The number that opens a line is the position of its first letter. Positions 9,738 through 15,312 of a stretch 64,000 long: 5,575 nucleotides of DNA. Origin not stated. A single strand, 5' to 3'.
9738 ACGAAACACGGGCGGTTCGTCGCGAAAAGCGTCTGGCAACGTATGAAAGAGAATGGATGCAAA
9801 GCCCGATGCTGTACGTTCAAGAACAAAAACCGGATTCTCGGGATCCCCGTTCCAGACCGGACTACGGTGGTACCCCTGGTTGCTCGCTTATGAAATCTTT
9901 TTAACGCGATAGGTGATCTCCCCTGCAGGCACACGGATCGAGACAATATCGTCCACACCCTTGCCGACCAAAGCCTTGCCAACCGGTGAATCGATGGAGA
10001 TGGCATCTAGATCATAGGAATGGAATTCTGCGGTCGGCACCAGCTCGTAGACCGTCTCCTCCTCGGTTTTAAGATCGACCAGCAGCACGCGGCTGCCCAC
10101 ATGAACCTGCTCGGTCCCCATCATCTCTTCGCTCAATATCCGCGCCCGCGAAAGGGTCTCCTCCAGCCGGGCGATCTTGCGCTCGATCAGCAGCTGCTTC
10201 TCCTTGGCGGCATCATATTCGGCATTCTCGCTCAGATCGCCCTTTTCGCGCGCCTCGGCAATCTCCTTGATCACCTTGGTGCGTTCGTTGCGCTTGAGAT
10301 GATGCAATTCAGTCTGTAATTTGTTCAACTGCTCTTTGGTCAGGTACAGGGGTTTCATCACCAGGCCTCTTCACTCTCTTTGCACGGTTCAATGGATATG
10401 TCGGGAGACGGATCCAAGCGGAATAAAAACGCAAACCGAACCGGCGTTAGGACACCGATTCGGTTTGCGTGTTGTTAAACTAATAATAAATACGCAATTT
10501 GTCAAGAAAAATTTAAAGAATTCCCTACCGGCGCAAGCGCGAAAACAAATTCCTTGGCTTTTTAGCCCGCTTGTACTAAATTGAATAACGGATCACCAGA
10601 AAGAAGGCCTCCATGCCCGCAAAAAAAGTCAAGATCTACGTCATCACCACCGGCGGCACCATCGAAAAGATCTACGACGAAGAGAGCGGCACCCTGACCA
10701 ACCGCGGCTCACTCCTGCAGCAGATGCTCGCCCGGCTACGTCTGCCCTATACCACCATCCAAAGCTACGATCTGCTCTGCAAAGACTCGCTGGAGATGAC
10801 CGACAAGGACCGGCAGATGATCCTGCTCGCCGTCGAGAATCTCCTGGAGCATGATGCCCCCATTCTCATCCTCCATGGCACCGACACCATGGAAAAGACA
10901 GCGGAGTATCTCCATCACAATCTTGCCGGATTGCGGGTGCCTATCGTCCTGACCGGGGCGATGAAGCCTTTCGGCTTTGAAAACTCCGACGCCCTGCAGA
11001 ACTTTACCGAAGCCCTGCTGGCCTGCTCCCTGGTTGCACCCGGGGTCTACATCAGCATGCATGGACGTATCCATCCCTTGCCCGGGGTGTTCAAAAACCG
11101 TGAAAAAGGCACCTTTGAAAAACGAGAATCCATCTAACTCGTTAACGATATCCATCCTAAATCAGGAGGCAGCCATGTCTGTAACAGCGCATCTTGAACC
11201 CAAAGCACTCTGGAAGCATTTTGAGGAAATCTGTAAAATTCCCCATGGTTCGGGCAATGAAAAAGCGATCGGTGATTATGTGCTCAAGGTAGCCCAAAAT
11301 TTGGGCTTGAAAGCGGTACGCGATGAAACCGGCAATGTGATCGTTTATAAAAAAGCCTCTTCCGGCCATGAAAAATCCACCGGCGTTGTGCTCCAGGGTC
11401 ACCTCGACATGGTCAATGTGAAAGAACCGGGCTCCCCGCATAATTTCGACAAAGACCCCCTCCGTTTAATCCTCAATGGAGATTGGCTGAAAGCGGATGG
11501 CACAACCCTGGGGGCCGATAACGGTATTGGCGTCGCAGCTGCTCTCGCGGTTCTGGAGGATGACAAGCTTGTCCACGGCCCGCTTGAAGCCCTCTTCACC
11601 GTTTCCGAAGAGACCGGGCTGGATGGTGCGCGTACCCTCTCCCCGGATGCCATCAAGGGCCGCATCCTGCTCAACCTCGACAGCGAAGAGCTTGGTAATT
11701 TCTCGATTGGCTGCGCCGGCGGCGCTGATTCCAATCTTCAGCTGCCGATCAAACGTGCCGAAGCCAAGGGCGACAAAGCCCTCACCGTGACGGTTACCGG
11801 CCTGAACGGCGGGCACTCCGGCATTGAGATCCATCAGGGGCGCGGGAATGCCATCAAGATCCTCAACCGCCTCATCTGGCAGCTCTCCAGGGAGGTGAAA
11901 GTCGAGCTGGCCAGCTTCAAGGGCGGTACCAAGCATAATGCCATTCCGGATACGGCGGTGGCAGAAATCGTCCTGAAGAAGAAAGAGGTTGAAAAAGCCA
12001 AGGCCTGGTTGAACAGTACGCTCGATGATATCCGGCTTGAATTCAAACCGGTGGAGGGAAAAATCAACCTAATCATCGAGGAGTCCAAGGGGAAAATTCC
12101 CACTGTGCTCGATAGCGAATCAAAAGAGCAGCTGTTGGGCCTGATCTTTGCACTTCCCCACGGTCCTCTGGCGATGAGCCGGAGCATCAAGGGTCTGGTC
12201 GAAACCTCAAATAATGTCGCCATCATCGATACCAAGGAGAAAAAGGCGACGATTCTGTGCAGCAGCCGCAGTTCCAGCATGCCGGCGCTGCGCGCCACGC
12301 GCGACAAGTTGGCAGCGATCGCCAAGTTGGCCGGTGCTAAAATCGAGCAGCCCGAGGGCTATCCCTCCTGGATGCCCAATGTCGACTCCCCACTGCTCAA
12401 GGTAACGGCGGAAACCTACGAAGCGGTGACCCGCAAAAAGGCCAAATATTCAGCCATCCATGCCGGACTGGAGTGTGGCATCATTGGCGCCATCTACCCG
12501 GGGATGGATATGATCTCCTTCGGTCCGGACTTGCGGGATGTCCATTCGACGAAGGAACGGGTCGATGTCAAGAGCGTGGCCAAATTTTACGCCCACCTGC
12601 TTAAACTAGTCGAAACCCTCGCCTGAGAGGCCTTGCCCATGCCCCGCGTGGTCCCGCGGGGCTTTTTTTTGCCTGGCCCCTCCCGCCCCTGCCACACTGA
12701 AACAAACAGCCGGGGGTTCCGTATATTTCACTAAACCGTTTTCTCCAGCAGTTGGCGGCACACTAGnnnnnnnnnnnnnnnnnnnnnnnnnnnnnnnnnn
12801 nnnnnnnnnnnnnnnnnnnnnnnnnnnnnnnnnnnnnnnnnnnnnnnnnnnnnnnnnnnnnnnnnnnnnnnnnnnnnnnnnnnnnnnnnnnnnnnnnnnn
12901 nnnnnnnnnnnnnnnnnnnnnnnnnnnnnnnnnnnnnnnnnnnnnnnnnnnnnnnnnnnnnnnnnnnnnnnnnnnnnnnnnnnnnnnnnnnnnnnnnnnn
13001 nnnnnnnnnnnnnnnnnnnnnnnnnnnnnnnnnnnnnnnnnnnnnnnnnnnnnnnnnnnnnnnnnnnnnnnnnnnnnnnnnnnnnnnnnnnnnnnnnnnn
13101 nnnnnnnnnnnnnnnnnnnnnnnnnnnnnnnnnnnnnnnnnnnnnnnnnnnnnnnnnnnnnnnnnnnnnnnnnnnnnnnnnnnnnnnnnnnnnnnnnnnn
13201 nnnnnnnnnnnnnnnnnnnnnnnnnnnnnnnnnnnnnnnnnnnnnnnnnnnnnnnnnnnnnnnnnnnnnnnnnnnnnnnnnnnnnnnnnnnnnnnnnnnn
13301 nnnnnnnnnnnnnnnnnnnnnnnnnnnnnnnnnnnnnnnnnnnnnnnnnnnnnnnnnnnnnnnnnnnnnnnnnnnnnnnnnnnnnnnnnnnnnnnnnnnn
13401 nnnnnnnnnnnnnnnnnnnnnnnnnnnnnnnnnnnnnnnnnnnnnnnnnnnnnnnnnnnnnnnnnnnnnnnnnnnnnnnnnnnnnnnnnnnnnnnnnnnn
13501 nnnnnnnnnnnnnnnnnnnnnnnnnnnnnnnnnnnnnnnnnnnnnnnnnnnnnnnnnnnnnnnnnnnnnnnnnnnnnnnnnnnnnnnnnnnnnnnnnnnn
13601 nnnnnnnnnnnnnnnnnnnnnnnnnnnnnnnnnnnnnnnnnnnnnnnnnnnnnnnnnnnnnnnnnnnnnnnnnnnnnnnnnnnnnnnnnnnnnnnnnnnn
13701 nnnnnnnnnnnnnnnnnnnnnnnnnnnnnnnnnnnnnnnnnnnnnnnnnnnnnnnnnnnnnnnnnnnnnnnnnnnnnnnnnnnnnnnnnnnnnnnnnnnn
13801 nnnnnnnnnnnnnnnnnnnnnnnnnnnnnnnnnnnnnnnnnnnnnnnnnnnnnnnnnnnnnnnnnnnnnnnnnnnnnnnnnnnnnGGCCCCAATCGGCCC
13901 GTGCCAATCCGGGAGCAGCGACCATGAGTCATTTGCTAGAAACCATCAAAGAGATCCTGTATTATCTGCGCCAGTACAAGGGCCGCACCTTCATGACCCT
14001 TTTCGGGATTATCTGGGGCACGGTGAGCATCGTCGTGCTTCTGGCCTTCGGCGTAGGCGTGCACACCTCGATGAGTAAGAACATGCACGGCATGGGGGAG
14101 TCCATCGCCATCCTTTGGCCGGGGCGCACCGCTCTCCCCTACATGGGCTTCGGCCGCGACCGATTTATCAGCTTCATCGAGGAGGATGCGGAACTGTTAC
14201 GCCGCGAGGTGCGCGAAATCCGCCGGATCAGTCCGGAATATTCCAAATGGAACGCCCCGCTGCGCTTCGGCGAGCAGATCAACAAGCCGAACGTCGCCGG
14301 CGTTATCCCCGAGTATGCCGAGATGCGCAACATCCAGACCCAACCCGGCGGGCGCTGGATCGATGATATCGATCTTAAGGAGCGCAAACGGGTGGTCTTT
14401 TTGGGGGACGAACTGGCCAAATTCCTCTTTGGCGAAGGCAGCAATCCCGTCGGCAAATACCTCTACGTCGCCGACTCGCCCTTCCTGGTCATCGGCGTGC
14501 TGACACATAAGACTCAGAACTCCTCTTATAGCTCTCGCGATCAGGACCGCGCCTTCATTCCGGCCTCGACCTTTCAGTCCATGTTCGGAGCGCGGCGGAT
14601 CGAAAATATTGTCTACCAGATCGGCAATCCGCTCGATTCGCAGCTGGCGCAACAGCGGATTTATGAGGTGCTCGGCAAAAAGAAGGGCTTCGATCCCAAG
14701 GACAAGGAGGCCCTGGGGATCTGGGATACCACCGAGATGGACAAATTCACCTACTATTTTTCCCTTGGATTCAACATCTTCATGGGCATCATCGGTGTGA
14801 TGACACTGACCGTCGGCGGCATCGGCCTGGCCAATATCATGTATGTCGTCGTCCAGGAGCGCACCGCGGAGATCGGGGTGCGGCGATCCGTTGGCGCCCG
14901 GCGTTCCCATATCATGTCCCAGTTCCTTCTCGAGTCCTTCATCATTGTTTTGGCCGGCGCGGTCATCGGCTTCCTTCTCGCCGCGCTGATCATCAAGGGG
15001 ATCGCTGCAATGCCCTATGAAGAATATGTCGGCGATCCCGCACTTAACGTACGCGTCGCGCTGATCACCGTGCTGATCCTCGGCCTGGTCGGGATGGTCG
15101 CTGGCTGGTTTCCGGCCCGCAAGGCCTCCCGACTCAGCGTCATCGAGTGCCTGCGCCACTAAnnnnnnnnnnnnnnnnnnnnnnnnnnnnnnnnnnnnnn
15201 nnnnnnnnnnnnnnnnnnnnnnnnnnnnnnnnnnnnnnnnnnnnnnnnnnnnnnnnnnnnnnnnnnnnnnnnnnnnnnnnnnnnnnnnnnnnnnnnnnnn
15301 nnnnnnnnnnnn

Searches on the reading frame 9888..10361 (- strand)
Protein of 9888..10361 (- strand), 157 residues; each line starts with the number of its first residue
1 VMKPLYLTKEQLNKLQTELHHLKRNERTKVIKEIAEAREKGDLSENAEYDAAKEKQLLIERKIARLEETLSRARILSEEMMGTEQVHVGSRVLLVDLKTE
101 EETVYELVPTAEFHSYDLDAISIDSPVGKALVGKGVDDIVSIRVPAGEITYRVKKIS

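Call 11: search_protein_families(library=pfam, proteins=[window:9888-10361:-], max_evalue=0.001)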
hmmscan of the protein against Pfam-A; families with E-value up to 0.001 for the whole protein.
window:9888-10361:- (157 aa): 2 families
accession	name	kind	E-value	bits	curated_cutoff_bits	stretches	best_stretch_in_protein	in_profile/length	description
PF03449.20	GreA_GreB_N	-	1.8e-27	95.7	24.5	1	6-75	2-71/71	Transcription elongation factor, N-terminal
PF01272.25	GreA_GreB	-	4.9e-19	68.5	26.9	1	83-157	3-76/77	Transcription elongation factor, GreA/GreB, C-term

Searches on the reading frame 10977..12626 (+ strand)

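Call 11: search_protein_families(library=pfam, proteins=[window:10977-12626:+], max_evalue=0.001)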
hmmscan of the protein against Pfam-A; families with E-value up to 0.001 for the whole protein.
window:10977-12626:+ (549 aa): 4 families
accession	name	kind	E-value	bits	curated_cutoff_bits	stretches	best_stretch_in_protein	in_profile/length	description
PF01546.33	Peptidase_M20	-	4.8e-14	53.2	24.6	1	139-546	2-205/206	Peptidase family M20/M25/M40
PF07687.19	M20_dimer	-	6.8e-11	42.5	21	1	274-348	4-95/107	Peptidase dimerisation domain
PF04389.22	Peptidase_M28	-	3.5e-05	24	21.3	1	128-243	9-101/193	Peptidase family M28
PF05343.19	Peptidase_M42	-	0.00027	20.5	23.2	0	181-234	134-188/292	M42 glutamyl aminopeptidase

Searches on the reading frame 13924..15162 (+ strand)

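Call 11: search_protein_families(library=pfam, proteins=[window:13924-15162:+], max_evalue=0.001)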
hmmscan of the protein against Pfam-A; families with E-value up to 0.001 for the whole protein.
window:13924-15162:+ (412 aa): 2 families
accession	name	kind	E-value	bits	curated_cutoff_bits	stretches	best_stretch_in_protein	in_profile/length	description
PF12704.14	MacB_PCD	-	1.1e-32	114.4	27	1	22-246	1-204/207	MacB-like periplasmic core domain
PF02687.27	FtsX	-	5.4e-19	68.9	25.5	1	289-405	2-119/120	FtsX-like permease C-terminal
